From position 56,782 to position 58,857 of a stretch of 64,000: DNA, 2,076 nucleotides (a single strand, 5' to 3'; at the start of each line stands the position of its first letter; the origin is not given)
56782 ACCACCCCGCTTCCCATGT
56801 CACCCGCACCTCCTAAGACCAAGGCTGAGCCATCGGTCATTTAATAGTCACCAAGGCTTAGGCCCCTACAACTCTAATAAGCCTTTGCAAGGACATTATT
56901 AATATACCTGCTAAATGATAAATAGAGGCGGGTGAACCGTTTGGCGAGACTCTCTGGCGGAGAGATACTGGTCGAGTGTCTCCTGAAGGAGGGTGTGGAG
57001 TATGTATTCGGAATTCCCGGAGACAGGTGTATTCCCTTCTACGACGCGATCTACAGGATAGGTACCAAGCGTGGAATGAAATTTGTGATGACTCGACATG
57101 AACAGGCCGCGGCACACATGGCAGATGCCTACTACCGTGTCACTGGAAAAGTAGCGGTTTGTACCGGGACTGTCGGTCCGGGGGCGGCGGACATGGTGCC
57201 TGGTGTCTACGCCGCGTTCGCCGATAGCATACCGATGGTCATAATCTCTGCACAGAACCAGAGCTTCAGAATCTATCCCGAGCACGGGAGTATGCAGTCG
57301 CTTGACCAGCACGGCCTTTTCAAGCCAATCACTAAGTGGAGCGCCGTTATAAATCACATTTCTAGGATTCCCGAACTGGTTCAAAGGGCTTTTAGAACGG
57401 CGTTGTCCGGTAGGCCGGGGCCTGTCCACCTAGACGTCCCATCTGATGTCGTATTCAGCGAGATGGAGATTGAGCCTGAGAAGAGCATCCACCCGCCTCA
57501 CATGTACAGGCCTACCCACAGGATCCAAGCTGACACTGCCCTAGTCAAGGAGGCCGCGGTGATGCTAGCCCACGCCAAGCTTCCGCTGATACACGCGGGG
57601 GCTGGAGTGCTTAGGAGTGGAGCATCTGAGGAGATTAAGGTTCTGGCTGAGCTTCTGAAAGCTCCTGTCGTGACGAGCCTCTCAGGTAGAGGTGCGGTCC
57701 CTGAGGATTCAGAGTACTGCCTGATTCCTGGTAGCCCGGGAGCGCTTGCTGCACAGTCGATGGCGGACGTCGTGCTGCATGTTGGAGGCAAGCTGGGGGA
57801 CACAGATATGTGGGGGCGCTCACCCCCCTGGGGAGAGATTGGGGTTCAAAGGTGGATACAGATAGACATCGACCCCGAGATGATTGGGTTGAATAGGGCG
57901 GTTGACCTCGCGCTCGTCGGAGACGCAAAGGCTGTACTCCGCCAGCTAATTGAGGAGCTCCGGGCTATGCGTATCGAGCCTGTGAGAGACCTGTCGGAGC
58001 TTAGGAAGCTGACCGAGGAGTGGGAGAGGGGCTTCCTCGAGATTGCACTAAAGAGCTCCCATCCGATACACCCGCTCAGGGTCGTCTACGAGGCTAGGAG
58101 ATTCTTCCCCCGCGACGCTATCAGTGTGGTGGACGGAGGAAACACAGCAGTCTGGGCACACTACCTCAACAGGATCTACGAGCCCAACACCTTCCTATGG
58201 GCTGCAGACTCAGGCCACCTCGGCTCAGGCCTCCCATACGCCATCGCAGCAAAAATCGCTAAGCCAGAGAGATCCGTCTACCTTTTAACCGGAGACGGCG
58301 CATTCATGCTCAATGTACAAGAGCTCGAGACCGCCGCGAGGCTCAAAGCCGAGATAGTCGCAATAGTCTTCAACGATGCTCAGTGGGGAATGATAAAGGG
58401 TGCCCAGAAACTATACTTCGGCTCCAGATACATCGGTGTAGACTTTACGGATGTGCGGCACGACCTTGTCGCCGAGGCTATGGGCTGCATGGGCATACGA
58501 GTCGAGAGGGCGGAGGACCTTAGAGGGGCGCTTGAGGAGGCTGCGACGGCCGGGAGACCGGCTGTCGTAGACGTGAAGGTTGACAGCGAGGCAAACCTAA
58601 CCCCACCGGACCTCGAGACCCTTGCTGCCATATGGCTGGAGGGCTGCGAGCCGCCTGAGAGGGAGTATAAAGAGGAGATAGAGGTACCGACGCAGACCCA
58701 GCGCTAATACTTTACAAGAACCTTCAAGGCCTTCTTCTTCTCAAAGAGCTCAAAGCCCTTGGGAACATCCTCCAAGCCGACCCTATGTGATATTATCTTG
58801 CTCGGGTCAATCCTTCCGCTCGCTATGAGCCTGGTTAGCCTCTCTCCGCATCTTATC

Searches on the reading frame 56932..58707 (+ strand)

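Call 58: search_protein_families(library=pfam, proteins=[window:56932-58707:+], max_evalue=0.00001)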
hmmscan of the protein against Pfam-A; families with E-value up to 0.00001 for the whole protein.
window:56932-58707:+ (591 aa): 3 families
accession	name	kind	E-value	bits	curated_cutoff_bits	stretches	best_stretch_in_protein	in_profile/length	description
PF02775.26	TPP_enzyme_C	-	2.5e-41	141.4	21.9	1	401-548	1-151/151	Thiamine pyrophosphate enzyme, C-terminal TPP binding domain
PF02776.23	TPP_enzyme_N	-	5.1e-37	126.7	26.8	1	8-128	2-118/119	Thiamine pyrophosphate enzyme, N-terminal TPP binding domain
PF00205.28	TPP_enzyme_M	-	2.5e-31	108.6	30.4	1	205-339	1-137/137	Thiamine pyrophosphate enzyme, central domain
